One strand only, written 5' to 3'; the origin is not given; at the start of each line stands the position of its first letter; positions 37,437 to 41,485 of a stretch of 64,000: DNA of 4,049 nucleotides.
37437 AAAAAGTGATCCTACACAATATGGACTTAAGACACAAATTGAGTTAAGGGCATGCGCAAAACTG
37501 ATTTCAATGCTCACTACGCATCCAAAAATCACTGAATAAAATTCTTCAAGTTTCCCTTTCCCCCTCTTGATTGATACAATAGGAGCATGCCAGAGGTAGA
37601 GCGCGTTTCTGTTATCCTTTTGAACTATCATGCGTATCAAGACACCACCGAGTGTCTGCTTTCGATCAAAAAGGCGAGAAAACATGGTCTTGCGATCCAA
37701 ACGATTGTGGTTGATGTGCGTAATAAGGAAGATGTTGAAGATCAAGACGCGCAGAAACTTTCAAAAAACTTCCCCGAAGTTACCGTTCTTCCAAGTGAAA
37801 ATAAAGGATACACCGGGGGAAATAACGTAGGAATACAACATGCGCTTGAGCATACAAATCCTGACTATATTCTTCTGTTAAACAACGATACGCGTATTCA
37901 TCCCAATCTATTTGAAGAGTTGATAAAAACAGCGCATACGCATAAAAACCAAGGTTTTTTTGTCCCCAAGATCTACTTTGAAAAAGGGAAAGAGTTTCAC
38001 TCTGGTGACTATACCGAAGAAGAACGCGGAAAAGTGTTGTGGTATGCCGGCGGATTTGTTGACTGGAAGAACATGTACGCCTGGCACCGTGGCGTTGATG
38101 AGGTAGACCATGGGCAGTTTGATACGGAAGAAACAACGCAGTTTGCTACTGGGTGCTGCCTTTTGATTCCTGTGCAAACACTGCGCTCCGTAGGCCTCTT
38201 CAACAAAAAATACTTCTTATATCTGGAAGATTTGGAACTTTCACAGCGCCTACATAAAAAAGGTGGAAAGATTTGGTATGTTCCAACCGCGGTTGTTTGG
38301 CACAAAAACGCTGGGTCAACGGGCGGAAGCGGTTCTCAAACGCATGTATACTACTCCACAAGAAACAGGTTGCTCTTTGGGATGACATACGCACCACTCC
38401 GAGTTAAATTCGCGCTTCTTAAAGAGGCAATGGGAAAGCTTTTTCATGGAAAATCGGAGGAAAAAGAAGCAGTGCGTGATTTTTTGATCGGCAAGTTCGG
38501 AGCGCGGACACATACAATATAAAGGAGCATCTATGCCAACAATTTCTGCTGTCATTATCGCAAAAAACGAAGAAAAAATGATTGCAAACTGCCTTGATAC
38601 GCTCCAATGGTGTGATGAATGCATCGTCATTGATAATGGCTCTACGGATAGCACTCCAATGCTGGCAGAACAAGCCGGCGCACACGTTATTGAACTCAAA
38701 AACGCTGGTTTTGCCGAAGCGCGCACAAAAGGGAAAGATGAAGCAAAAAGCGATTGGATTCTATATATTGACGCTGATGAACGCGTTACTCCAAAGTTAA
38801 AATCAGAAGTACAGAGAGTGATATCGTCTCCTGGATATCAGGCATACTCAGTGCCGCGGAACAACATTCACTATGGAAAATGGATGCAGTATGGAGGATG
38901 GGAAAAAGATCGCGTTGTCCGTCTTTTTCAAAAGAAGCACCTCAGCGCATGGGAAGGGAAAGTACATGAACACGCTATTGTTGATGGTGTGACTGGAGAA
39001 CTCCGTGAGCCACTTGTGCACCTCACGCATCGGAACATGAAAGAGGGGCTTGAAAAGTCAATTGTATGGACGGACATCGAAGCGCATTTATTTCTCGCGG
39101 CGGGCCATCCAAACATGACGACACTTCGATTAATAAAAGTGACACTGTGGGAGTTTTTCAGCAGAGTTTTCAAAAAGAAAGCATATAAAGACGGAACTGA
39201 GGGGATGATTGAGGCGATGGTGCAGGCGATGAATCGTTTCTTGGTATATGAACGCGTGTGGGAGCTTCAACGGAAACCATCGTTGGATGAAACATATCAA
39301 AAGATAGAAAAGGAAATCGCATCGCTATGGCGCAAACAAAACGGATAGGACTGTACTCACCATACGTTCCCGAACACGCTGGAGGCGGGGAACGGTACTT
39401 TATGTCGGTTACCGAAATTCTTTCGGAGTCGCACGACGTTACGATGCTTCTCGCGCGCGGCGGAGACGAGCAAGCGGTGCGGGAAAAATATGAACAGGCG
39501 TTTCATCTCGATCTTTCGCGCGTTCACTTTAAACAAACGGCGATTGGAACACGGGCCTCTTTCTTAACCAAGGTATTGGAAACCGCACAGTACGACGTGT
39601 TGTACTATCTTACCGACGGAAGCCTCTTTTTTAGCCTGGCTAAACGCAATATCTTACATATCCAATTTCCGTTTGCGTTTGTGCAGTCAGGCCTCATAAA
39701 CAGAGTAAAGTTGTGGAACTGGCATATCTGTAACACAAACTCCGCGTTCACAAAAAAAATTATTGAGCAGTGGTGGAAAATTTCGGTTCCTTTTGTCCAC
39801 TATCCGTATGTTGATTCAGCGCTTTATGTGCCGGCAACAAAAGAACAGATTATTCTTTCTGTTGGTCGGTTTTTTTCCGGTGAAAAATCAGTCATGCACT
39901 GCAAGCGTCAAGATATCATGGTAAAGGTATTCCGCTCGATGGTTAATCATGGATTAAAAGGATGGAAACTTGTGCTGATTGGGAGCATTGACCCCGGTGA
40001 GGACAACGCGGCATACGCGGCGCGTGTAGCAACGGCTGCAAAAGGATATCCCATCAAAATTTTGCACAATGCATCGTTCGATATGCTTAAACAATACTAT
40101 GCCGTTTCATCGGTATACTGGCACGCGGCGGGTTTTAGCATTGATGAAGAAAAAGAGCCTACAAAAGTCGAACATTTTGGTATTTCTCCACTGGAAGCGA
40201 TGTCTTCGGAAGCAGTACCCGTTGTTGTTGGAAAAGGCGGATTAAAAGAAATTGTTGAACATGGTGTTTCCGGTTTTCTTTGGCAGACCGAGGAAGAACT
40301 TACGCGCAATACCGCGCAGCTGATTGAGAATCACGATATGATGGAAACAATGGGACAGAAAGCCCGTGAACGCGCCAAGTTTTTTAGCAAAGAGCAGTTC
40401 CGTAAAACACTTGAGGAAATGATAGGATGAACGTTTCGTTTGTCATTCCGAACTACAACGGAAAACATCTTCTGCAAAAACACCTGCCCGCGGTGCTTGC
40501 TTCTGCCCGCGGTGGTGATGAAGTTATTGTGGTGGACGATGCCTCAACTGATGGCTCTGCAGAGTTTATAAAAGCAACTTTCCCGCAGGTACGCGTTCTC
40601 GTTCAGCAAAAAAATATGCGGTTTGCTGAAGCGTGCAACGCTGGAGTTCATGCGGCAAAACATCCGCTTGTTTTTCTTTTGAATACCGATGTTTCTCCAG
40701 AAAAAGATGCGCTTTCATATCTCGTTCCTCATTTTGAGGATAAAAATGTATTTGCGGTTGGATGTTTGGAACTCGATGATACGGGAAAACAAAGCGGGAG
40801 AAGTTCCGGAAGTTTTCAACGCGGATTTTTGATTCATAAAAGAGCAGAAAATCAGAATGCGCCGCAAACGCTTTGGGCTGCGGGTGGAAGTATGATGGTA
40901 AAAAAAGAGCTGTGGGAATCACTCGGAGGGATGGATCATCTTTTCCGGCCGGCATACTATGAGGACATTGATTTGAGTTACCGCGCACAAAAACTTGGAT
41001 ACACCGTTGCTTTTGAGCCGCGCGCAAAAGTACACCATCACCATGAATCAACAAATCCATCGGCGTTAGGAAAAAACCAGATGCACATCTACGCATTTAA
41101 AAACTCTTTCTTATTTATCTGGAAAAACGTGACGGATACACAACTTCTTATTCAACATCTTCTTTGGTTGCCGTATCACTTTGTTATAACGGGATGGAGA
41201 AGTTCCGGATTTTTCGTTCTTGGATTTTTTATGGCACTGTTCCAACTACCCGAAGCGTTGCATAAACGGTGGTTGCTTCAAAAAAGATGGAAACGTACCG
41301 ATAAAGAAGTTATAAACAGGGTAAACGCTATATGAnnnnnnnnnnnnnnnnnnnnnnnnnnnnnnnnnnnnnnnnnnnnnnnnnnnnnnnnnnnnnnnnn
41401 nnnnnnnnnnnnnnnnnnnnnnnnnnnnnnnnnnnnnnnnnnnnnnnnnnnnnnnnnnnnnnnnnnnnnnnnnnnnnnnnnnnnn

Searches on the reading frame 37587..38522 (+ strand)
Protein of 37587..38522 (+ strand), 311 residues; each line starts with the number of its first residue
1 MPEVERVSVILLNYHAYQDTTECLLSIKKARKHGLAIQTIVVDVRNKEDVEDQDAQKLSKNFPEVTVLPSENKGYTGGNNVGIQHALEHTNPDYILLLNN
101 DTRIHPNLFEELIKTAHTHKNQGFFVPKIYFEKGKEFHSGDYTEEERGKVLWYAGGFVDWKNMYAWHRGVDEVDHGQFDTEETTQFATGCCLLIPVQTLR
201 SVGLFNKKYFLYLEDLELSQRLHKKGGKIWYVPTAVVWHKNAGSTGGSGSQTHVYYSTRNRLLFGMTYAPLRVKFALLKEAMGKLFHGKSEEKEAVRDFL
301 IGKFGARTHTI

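Call 22: search_protein_families(library=pfam, proteins=[window:37587-38522:+], max_evalue=0.01)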
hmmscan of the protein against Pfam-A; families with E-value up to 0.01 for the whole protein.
window:37587-38522:+ (311 aa): 4 families
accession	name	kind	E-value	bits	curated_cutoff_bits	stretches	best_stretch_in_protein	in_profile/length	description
PF13641.12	Glyco_tranf_2_3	-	2.2e-16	61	27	1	7-242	3-214/230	Glycosyltransferase like family 2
PF00535.33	Glycos_transf_2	-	6.1e-11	43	23.3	1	8-140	1-126/168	Glycosyl transferase family 2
PF13632.12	Glyco_trans_2_3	-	1.2e-05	25.6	27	1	184-240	69-124/198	Glycosyl transferase family group 2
PF13506.12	Glyco_transf_21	-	0.001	19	21.7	0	183-240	98-155/174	Glycosyl transferase family 21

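Call 78: search_protein_families(library=ncbifam, proteins=[window:37587-38522:+], max_evalue=0.00001)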
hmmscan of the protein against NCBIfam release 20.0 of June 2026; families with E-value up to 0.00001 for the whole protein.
window:37587-38522:+ (311 aa): 4 families
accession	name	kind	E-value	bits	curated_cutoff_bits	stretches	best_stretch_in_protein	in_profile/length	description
NF041875.1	EPS_EpsD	equivalog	3.3e-11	43.2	370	1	157-241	128-208/325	exopolysaccharide biosynthesis glycosyltransferase EpsD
TIGR01556.1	rhamnosyltran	subfamily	2.3e-10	40.1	200.55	1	37-129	22-112/281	rhamnosyltransferase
NF007482.0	PRK10073.1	equivalog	4.6e-08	32.4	423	1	3-118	4-112/334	glycosyltransferase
TIGR04283.1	glyco_like_mftF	equivalog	1.4e-06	28.1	182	0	191-237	140-183/221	TIGR04283 family arsenosugar biosynthesis glycosyltransferase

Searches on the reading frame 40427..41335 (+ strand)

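Call 22: search_protein_families(library=pfam, proteins=[window:40427-41335:+], max_evalue=0.01)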
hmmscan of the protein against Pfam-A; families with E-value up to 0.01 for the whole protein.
window:40427-41335:+ (302 aa): 6 families
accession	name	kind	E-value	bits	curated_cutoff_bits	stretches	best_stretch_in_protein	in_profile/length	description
PF00535.33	Glycos_transf_2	-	3.5e-23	82.8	23.3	1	4-163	1-164/168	Glycosyl transferase family 2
PF13641.12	Glyco_tranf_2_3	-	2.6e-19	70.6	27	1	3-212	3-218/230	Glycosyltransferase like family 2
PF13632.12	Glyco_trans_2_3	-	8.5e-11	42.5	27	1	82-269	2-175/198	Glycosyl transferase family group 2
PF13506.12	Glyco_transf_21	-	4.2e-06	26.8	21.7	1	69-207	21-157/174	Glycosyl transferase family 21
PF10111.15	Glyco_tranf_2_2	-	7.5e-06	26.1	27.3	0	6-96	3-99/276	Glycosyltransferase like family 2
PF02709.20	Glyco_transf_7C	-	0.0056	16.7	23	0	152-199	20-67/78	N-terminal domain of galactosyltransferase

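Call 78: search_protein_families(library=ncbifam, proteins=[window:40427-41335:+], max_evalue=0.00001)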
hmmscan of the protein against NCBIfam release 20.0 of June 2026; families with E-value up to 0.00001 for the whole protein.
window:40427-41335:+ (302 aa): 13 families
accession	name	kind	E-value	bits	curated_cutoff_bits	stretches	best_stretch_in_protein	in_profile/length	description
TIGR03965.1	mycofact_glyco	equivalog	8.5e-24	84.2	280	1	2-208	75-284/467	mycofactocin biosynthesis glycosyltransferase MftF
NF041875.1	EPS_EpsD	equivalog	7.3e-22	78.2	370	1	3-209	1-211/325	exopolysaccharide biosynthesis glycosyltransferase EpsD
TIGR03937.1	PgaC_IcaA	equivalog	4.8e-18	65.3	422.3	1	2-202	46-248/407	poly-beta-1,6-N-acetyl-D-glucosamine synthase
TIGR04283.1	glyco_like_mftF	equivalog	1e-13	51.4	182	1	3-194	1-176/221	TIGR04283 family arsenosugar biosynthesis glycosyltransferase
TIGR01556.1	rhamnosyltran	subfamily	5.6e-11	42.2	200.55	1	29-210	20-206/281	rhamnosyltransferase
NF007482.0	PRK10073.1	equivalog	1e-10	41.1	423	1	2-84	7-91/334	glycosyltransferase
NF038299.1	EPS_HpsN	equivalog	1.4e-10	40.6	425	0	2-112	2-116/317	hormogonium polysaccharide biosynthesis glycosyltransferase HpsN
NF047683.1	TeichurnBiosyTuaG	equivalog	1.4e-08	34.7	400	1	3-103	8-111/252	teichuronic acid biosynthesis protein TuaG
TIGR03469.1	HpnB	hypoth_equivalog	4.2e-08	32.6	379.25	1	2-187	45-246/386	hopene-associated glycosyltransferase HpnB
NF053739.1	GlytfEpsEBac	equivalog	8.8e-08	31.5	450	1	3-240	3-233/265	glycosyltransferase EpsE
NF050050.1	ProtGlycPglI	equivalog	9.2e-07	28.5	500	1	3-128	4-133/306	GalNAc(5)-diNAcBac-PP-undecaprenol beta-1,3-glucosyltransferase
NF045692.1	OglycostaseCruG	equivalog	1.1e-06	27.9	600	0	2-51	42-91/386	2'-O-glycosyltransferase CruG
NF038302.1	EPS_HpsE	equivalog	7.7e-06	25.1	300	0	2-100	2-108/307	hormogonium polysaccharide biosynthesis glycosyltransferase HpsE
